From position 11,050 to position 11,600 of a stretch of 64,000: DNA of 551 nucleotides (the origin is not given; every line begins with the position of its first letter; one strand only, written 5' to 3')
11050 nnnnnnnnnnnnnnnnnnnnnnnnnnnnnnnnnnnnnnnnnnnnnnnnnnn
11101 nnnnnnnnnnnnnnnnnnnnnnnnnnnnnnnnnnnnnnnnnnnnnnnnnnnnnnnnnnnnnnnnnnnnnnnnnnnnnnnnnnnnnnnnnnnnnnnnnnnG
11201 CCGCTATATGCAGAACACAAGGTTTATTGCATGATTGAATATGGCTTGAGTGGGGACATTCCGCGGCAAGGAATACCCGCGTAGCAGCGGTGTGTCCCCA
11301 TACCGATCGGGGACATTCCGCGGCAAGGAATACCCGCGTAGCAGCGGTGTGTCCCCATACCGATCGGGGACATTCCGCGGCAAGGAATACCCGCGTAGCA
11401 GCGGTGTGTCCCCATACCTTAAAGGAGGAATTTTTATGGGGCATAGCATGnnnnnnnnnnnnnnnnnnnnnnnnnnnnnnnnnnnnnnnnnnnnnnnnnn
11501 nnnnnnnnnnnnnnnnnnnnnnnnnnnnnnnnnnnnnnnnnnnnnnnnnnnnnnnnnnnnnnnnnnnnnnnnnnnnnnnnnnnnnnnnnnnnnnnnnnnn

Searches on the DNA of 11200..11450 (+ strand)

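Call 16: search_rna_families(source=window, start=11200, end=11450, threshold=evalue, max_evalue=10)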
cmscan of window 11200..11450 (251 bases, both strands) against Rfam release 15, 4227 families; matches with E-value up to 10: 4.
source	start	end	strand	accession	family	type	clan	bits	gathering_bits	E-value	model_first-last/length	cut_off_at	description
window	11346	11446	+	RF01718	Polynucleobacter-1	Gene; sRNA;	-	17.9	37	0.055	1-141/141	no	Polynucleobacter-1 RNA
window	11302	11368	+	RF03819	mir-Ro6-3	Gene; miRNA;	-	17.4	79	2.7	1-72/72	no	mir-Ro6-3 microRNA precursor family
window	11351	11438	+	RF02980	freshwater-2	Cis-reg;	-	16.1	49.9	3.2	1-84/84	no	freshwater-2 RNA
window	11281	11427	+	RF00058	HgcF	Gene; snRNA; snoRNA; HACA-box;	-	10.9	70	2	1-168/168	no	HgcF RNA (Pab35)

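Call 74: search_dna_similar(query=window:11240-11430:+, collection=plasmids, mode=distant, max_evalue=0.01, max_rows=15)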
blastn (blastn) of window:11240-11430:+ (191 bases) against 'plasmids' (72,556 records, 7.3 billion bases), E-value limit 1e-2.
No match.

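Call 75: search_dna_similar(query=window:11240-11430:+, collection=phages, mode=distant, max_evalue=0.01, max_rows=15)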
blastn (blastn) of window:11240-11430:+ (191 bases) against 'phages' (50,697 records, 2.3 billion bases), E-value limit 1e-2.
No match.
